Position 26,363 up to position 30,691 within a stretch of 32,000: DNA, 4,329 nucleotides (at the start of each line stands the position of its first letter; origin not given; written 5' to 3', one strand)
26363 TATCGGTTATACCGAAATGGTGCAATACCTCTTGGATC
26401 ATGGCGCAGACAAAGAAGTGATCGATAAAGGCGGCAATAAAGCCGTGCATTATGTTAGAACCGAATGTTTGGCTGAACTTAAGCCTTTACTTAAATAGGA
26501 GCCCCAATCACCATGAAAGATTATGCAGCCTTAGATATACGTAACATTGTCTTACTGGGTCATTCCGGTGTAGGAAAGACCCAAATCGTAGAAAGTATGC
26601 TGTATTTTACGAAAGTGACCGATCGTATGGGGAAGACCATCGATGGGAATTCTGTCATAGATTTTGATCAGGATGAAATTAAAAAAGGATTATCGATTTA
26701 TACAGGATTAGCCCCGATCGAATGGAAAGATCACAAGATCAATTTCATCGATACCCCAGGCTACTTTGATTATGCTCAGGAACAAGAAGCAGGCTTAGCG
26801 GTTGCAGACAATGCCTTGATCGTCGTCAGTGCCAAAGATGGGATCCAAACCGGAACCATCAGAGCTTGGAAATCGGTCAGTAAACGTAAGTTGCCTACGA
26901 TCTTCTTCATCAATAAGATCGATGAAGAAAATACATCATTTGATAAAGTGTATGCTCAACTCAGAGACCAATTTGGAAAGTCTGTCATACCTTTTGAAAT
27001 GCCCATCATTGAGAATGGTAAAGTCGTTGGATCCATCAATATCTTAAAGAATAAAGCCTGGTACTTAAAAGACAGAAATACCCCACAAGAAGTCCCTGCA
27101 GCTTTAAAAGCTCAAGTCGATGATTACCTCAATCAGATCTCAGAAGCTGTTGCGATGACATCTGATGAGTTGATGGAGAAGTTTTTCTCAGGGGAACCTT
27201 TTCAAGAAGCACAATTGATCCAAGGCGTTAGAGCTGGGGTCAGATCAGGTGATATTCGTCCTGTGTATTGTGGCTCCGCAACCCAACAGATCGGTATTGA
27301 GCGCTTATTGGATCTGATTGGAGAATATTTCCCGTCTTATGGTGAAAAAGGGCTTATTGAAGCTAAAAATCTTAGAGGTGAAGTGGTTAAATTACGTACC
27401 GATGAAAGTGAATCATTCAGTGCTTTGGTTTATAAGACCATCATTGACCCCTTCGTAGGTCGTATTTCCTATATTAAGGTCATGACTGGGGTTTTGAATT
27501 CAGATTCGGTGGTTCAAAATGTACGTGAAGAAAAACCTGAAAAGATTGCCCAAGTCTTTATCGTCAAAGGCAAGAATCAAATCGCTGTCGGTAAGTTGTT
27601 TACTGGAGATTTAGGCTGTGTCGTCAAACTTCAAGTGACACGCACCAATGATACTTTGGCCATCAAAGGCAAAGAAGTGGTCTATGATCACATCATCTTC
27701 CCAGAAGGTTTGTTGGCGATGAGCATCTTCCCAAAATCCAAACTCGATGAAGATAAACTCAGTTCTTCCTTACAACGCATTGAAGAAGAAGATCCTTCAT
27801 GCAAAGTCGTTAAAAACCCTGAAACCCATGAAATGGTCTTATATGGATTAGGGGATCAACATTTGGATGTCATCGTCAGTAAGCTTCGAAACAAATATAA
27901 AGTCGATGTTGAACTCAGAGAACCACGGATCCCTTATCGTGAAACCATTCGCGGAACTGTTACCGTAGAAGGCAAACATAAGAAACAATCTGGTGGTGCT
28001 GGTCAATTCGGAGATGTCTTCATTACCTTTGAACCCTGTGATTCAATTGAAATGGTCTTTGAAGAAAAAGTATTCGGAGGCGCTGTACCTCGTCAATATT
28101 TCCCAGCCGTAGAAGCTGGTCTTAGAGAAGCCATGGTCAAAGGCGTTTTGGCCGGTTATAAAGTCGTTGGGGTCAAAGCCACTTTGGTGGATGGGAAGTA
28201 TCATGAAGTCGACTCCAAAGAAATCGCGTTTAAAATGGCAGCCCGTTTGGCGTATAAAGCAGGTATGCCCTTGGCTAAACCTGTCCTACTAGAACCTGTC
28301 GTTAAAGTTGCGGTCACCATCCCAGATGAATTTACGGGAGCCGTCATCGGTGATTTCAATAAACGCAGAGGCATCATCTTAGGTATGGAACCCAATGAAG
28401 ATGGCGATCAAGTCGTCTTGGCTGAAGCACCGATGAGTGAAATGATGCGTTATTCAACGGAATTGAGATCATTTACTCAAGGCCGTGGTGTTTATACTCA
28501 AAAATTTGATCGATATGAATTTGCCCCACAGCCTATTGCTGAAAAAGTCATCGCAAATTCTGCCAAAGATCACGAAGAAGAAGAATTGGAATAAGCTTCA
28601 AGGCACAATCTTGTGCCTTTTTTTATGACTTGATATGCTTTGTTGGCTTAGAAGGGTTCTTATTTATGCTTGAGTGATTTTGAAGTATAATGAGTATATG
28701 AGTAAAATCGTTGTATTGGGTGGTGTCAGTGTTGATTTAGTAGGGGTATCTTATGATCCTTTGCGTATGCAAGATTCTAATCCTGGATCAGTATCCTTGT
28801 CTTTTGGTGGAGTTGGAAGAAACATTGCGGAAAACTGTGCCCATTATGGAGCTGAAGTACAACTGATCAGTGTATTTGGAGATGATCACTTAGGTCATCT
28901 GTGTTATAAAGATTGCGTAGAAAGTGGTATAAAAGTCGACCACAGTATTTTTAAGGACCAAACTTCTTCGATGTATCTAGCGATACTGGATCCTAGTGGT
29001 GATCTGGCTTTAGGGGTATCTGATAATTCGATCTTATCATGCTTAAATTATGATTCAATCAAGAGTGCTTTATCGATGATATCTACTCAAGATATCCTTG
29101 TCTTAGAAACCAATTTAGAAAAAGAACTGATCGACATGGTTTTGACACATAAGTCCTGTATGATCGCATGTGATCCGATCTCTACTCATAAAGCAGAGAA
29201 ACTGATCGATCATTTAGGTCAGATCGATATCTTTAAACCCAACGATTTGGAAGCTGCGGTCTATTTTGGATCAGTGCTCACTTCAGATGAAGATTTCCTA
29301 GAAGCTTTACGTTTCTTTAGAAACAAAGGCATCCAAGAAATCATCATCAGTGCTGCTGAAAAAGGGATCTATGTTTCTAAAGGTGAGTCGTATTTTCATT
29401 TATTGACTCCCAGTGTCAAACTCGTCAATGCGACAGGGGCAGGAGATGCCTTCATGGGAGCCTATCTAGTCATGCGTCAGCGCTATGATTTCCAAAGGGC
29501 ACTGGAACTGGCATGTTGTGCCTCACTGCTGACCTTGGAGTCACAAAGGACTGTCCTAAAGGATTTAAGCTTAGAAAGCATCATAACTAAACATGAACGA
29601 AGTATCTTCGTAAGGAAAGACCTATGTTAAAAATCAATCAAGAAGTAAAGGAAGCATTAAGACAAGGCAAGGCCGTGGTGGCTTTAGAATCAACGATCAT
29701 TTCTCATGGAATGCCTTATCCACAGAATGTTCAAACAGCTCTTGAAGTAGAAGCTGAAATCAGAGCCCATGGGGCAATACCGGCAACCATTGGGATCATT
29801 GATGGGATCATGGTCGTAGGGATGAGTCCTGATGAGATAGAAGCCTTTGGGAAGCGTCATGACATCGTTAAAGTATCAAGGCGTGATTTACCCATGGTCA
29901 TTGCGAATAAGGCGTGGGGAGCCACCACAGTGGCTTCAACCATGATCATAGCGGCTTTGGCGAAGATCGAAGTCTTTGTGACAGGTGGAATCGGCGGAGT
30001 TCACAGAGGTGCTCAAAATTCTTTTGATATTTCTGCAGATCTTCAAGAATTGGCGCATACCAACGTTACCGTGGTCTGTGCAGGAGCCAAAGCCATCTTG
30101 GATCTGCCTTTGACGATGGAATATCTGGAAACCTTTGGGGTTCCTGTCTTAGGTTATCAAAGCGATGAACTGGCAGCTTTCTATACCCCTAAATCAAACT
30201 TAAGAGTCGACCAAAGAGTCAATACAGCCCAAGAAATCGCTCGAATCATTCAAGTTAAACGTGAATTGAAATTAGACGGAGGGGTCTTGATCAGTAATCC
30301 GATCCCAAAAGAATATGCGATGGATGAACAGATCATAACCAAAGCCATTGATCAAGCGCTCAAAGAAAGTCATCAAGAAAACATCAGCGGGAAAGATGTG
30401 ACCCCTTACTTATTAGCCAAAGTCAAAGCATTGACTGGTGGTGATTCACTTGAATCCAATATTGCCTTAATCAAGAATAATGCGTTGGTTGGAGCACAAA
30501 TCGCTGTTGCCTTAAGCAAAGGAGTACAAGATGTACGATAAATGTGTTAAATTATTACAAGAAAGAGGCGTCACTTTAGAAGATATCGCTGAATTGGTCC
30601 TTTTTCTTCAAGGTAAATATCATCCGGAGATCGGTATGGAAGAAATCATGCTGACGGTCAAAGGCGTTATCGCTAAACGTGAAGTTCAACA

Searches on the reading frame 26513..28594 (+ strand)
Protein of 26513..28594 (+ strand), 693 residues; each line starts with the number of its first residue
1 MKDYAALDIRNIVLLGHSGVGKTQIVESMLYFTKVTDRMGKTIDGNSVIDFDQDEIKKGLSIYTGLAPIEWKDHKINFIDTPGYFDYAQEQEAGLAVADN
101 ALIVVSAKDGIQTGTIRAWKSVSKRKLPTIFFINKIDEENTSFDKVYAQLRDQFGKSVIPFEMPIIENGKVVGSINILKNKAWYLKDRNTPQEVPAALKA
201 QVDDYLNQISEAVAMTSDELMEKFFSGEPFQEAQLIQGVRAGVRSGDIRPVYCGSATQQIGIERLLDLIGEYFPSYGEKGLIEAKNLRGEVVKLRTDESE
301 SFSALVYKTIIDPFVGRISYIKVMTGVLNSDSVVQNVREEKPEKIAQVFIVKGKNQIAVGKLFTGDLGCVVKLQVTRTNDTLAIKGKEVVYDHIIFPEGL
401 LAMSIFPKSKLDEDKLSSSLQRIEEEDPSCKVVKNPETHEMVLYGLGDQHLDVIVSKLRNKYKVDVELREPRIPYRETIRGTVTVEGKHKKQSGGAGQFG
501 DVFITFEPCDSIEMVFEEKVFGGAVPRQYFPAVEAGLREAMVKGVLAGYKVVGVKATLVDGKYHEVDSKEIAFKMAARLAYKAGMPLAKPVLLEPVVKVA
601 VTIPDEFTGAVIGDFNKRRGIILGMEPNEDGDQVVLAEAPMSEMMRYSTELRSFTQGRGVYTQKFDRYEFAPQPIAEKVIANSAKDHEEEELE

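Call 9: search_protein_families(library=ncbifam, proteins=[window:26513-28594:+])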
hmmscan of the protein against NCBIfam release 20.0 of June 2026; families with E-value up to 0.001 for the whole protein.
window:26513-28594:+ (693 aa): 34 families (the best 25 are shown)
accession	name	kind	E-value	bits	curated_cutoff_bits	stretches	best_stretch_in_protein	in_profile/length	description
NF009381.0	PRK12740.1-5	subfamily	9.4e-261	867.1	583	1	1-688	1-690/692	elongation factor G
TIGR00484.1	EF-G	equivalog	7.2e-185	616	659.4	1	8-683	9-689/691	elongation factor G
NF009891.0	PRK13351.1-1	equivalog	1.7e-176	588.8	597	1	1-684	1-678/681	elongation factor G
NF009377.1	PRK12740.1-1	equivalog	6.1e-171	570.3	890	1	7-679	11-698/700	elongation factor G-like protein EF-G2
NF058620.1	EFG2_Bacteroid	exception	8.8e-168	559.9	1000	2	1-509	1-508/717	elongation factor G2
NF009379.0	PRK12740.1-3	equivalog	9.5e-154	513.5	513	1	8-685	7-672/674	elongation factor G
NF012153.1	tet_protect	equivalog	6e-92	308.8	775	1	11-668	2-614/614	tetracycline resistance ribosomal protection protein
NF033148.1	tet_protect_M_W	exception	1e-69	235.5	1100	2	197-671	161-613/639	TetM/TetW/TetO/TetS family tetracycline resistance ribosomal protection protein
TIGR00490.1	aEF-2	equivalog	1.4e-62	211.8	738.45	3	535-682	562-710/720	elongation factor EF-2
NF012155.1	tet_protect_M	exception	8e-58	196.1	1420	2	212-671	177-613/639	tetracycline resistance ribosomal protection protein Tet(M)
NF000120.3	47473_otr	exception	9e-51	173.2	900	1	11-662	4-607/608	tetracycline resistance ribosomal protection protein Otr(A)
NF012154.0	tet_protect_Q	exception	1.4e-49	168.9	1425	2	8-160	2-154/638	tetracycline resistance ribosomal protection protein Tet(Q)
NF009892.0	PRK13351.1-3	equivalog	1.1e-45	156.3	640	1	9-663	3-609/623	elongation factor G-like protein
NF001964.0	PRK00741.1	equivalog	6.5e-44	150.2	473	1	10-470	13-464/529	peptide chain release factor 3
TIGR01394.1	TypA_BipA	equivalog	3.1e-41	141.3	757.3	3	9-153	1-143/594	translational GTPase TypA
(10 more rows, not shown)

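Call 10: search_protein_families(library=pfam, proteins=[window:26513-28594:+])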
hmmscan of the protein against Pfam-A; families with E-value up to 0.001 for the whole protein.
window:26513-28594:+ (693 aa): 9 families
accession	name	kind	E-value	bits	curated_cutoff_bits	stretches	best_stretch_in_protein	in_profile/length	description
PF00009.33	GTP_EFTU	-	1.5e-41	142.5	26.5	1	8-275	2-188/188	Elongation factor Tu GTP binding domain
PF03764.24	EFG_IV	-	8.9e-40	135.7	24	1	471-588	1-120/121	Elongation factor G, domain IV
PF00679.30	EFG_C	-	3.4e-27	94.7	27.9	1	591-678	1-88/89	Elongation factor G C-terminus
PF14492.12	EFG_III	-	2.5e-25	88.8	27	1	396-469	1-74/75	Elongation Factor G, domain III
PF22042.2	EF-G_D2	-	4.8e-12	46.3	27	1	302-383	2-82/84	Elongation factor G domain 2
PF01926.29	MMR_HSR1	-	1.4e-06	28.9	21.9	1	12-135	2-113/113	50S ribosome-binding GTPase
PF04548.22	AIG1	-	0.00038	20.3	27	0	10-93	1-68/212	AIG1 family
PF03193.22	RsgA_GTPase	-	0.00074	19.8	30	0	8-30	105-127/174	RsgA GTPase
PF00735.24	Septin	-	0.00099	18.9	26.2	0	11-92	6-80/280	Septin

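Call 11: find_related_loci(query=window:26513-28594:+, collection=genome_contigs, flank=4000)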
Query window:26513-28594:+ (693 aa) in genome_contigs; peptide patterns used: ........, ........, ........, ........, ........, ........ (x = any residue, [..] = any of these).
600 stretches matched a pattern (row limit reached: there are more); 581 encode a relative of the query (tblastn E <= 1e-3); the best 80 are kept; 80 distinct loci.
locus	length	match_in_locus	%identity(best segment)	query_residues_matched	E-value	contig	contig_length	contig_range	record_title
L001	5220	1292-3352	92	1-687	0e+0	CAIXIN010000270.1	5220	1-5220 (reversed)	uncultured bacterium isolate Loclat_bin-03787 genome assembly, contig: bin-03787:270/284, whole genome shotgun sequence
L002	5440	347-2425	77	1-691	0e+0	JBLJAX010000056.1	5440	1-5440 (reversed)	MAG: Erysipelotrichaceae bacterium isolate FCR3224_Bin.22_lim Bin.22.NODE_3052_length_5440_cov_4.180130, whole genome sh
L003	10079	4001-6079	75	1-691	0e+0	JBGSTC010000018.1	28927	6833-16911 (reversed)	MAG: Erysipelotrichaceae bacterium isolate JTS-AC397 k141_3537712, whole genome shotgun sequence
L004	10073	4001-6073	73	1-691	0e+0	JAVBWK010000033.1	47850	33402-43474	MAG: Erysipelotrichaceae bacterium isolate ZNE14_Bin74 all_Scaff016577, whole genome shotgun sequence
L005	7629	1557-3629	67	1-691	0e+0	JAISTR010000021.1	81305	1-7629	MAG: Erysipelotrichaceae bacterium isolate Md513_bin22 k119_1810326, whole genome shotgun sequence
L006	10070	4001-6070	68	1-690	0e+0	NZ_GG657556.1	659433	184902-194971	Holdemania filiformis DSM 12042 Scfld5, whole genome shotgun sequence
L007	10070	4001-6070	68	1-690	0e+0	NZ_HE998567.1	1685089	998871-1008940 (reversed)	Holdemania massiliensis AP2, whole genome shotgun sequence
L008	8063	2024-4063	68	1-680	0e+0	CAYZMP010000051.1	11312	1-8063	MAG TPA_asm: uncultured Erysipelothrix sp. isolate binchicken_co324_7 genome assembly, contig: NODE_1778_length_11312_co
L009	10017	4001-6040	67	1-680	0e+0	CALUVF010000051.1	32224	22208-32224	MAG: uncultured Erysipelotrichaceae bacterium isolate E30__bin169 genome assembly, contig: E30__k127_4565022, whole geno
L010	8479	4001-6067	65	1-690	0e+0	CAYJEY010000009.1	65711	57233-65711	MAG TPA_asm: uncultured Holdemania sp. isolate ERP123703_co1_279 genome assembly, contig: NODE_367_length_65711_cov_19.3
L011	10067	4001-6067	64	1-689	0e+0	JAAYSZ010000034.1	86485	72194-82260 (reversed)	MAG: Erysipelotrichaceae bacterium isolate AS23ysBPME_6 243578_AS23, whole genome shotgun sequence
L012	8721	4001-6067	62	1-690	0e+0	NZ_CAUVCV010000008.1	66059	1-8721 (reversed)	MAG: uncultured Solobacterium sp. isolate SRR13061541_bin.1_MetaWRAP_v1.3_MAG ERZ21659680.48, whole genome shotgun seque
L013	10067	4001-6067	62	1-690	0e+0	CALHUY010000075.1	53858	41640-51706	MAG TPA_asm: uncultured Solobacterium sp. isolate ERR589382_bin.92_CONCOCT_v1.1_MAG genome assembly, contig: ERZ772781.6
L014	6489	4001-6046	62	1-681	0e+0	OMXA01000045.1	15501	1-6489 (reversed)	uncultured Erysipelotrichaceae bacterium isolate RUG050 genome assembly, contig: scaffold_3710, whole genome shotgun seq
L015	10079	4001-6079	61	1-689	0e+0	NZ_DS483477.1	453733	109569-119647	Amedibacillus dolichus DSM 3991 Scfld_02_17, whole genome shotgun sequence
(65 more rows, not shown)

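Call 47: search_solved_structures(query=window:26513-28594:+, max_evalue=1e-30, show_alignments=0)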
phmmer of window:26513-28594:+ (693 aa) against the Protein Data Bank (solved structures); distinct sequences matched with E-value up to 1e-30: 58.
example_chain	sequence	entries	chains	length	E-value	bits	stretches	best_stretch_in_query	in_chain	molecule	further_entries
2xex_A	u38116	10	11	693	2.9e-153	514.9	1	4-682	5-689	ELONGATION FACTOR G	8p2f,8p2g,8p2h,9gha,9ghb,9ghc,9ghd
3zz0_A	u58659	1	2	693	3.1e-153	514.8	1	4-682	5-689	Elongation factor G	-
2bm1_A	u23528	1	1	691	6.4e-153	513.8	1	4-681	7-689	ELONGATION FACTOR G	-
3zzt_A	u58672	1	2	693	1e-152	513.1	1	4-682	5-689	ELONGATION FACTOR G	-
3zzu_A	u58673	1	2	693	1.1e-152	513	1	4-682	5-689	ELONGATION FACTOR G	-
1dar_A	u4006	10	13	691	5.6e-152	510.7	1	4-681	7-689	ELONGATION FACTOR G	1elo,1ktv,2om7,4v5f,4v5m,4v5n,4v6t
4v9j_AY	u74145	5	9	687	6.5e-152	510.5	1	4-680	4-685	Elongation factor G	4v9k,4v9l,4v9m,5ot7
4w29_AY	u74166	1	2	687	7.1e-152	510.4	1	4-680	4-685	Elongation factor G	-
4wpo_BZ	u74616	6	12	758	1.2e-151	509.6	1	9-681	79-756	50S ribosomal protein L9,Elongation factor G | Chimera protein of 50S ribosomal protein L9 and Elongation factor G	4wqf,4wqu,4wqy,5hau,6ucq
1efg_A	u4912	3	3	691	1.8e-151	509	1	4-681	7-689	ELONGATION FACTOR G | PROTEIN (ELONGATION FACTOR G)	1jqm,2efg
4v9h_AY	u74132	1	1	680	1.9e-151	508.9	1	9-680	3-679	Elongation factor G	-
2j7k_A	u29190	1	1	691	2.8e-151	508.4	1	4-681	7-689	ELONGATION FACTOR G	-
4myt_A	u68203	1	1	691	3.3e-151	508.1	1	4-681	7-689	Elongation factor G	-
4m1k_A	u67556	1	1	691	5e-151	507.6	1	4-681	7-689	Elongation factor G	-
4myu_A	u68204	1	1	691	1.3e-150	506.1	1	4-681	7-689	Elongation factor G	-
1wdt_A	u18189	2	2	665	2e-123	416.3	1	9-685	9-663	elongation factor G homolog | Elongation factor G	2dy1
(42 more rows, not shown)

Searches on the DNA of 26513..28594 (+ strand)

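Call 57: search_rna_families(source=L006, start=2850, end=3400, threshold=evalue, max_evalue=1)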
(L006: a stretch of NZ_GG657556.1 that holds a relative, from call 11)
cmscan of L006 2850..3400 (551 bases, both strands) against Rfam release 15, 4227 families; matches with E-value up to 1: 0.
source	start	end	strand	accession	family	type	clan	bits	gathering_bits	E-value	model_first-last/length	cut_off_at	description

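Call 63: search_rna_families(sources=[L055, L056, L058, L059, L066, L041, L046, L062, L069], threshold=gathering)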
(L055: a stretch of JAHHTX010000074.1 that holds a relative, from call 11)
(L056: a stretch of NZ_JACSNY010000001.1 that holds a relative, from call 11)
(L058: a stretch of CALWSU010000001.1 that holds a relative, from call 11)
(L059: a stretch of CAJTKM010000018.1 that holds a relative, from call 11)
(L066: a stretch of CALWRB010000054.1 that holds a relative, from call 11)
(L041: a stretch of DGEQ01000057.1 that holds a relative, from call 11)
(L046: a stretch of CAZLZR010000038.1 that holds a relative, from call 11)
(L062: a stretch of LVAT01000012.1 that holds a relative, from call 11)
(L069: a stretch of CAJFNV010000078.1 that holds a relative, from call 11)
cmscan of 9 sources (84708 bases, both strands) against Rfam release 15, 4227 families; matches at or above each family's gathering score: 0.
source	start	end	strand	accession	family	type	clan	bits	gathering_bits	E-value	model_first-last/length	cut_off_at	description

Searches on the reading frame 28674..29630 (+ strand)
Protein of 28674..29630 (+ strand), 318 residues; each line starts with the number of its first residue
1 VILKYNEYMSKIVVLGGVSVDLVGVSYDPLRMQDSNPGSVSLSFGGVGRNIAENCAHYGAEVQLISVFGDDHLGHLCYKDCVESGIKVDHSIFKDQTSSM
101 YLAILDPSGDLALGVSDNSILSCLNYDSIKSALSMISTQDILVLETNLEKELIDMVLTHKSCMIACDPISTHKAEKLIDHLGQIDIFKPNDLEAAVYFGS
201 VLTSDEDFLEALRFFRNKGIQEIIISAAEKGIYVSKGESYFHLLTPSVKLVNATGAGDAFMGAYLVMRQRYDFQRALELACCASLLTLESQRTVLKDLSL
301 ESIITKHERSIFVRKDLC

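Call 9: search_protein_families(library=ncbifam, proteins=[window:28674-29630:+])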
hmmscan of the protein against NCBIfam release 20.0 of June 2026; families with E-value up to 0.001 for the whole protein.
window:28674-29630:+ (318 aa): 25 families
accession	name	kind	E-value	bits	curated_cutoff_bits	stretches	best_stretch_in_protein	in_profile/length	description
NF007355.0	PRK09850.1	equivalog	2.1e-45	155.2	540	1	11-308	6-307/313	pseudouridine kinase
NF007416.0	PRK09954.1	equivalog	3.2e-38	131.6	561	1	12-283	60-336/362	sugar kinase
TIGR02152.1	D_ribokin_bact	equivalog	7.9e-30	104.2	299.65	1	12-289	1-282/298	ribokinase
NF008353.0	PRK11142.1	equivalog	4.8e-27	95.3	341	1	9-287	2-283/307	ribokinase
TIGR03168.1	1-PFK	subfamily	1.8e-19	69.8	216.4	1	40-298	30-292/305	hexose kinase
TIGR03828.1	pfkB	equivalog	5.4e-17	61.8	292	1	45-299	35-293/305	1-phosphofructokinase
TIGR04382.1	myo_inos_iolC_N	equivalog_domain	2.3e-16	60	300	2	183-284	188-286/309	5-dehydro-2-deoxygluconokinase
TIGR02198.1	rfaE_dom_I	equivalog_domain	1.2e-14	54.2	345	1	46-284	48-293/315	D-glycero-beta-D-manno-heptose-7-phosphate kinase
NF053626.1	RibKinHalex1628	equivalog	1.1e-11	44.8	330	1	40-294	33-281/293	ATP-dependent ribose-1-phosphate kinase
NF041320.1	pfkB_Halo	equivalog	3.5e-11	43.1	400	1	42-290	34-279/302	1-phosphofructokinase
NF007068.0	PRK09513.1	equivalog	1.5e-10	40.8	432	1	186-304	183-303/312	1-phosphofructokinase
NF007321.0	PRK09813.1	equivalog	2.7e-10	40.2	247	1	45-267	24-233/261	fructoselysine 6-kinase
NF049991.1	TagKinase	equivalog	7.9e-10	38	420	1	202-285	208-293/321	tagatose kinase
NF040938.1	KDG_KDGal_kin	equivalog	1.7e-09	37.2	400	1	201-288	196-284/305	bifunctional 2-dehydro-3-deoxygluconokinase/2-dehydro-3-deoxygalactonokinase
NF006957.1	PRK09434.1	equivalog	6.1e-09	35.8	450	1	202-267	193-259/302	fructokinase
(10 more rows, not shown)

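Call 10: search_protein_families(library=pfam, proteins=[window:28674-29630:+])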
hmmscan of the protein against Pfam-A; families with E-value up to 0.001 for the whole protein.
window:28674-29630:+ (318 aa): 1 family
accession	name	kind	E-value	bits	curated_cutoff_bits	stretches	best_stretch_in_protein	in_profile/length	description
PF00294.29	PfkB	-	5.8e-37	128.1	25.8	1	9-291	1-293/302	pfkB family carbohydrate kinase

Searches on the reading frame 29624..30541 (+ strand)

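Call 9: search_protein_families(library=ncbifam, proteins=[window:29624-30541:+])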
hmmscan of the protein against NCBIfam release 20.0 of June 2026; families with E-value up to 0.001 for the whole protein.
window:29624-30541:+ (305 aa): 1 family
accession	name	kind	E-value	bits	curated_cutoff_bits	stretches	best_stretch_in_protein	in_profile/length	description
NF004820.0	PRK06175.1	equivalog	0.00077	18.4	472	0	94-143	159-208/433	L-aspartate oxidase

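Call 10: search_protein_families(library=pfam, proteins=[window:29624-30541:+])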
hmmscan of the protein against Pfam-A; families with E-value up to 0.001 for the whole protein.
window:29624-30541:+ (305 aa): 1 family
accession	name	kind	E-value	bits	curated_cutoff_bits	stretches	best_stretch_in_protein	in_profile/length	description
PF04227.17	Indigoidine_A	-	2.6e-130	434.4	25.2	1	7-296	1-291/291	Indigoidine synthase A like protein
